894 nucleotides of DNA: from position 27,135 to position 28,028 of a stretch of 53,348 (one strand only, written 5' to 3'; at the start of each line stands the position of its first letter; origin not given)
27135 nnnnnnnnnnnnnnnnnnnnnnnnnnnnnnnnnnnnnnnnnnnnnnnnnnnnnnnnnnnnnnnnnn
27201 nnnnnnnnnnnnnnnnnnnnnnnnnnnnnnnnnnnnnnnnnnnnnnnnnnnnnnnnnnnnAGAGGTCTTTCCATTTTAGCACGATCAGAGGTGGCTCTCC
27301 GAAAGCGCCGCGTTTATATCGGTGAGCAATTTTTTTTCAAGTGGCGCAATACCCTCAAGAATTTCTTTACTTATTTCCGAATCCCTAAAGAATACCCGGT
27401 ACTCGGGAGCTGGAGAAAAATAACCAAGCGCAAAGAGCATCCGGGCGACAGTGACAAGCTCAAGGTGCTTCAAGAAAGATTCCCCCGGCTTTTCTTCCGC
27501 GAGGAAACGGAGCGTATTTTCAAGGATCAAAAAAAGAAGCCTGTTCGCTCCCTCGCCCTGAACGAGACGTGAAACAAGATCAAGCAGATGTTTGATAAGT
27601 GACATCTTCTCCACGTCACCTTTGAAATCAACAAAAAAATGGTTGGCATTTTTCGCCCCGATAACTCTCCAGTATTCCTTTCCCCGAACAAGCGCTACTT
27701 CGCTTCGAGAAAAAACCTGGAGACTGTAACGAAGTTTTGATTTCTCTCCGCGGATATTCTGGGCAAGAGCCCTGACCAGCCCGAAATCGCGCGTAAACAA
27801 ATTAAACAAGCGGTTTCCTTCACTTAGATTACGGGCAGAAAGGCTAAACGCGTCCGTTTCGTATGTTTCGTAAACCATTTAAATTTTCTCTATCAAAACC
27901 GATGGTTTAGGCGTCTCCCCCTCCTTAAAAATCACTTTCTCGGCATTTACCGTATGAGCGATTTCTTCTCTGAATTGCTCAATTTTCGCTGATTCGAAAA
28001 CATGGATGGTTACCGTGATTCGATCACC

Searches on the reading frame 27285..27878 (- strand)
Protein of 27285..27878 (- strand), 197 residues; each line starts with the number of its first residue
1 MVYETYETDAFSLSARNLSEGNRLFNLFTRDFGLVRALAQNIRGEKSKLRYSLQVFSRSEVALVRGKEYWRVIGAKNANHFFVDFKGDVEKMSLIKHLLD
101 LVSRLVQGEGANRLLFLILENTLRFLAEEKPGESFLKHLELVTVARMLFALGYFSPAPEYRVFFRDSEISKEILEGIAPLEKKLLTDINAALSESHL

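Call 57: search_protein_families(library=pfam, proteins=[window:27285-27878:-], max_evalue=0.001)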
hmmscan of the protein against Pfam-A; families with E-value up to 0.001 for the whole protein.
window:27285-27878:- (197 aa): 2 families
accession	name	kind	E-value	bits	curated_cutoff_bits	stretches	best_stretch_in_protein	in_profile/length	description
PF11967.14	RecO_N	-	2.9e-13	50.1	27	1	5-69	3-68/80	Recombination protein O N terminal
PF02565.21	RecO_C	-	0.00051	20.3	22.1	1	88-153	3-64/157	Recombination protein O C terminal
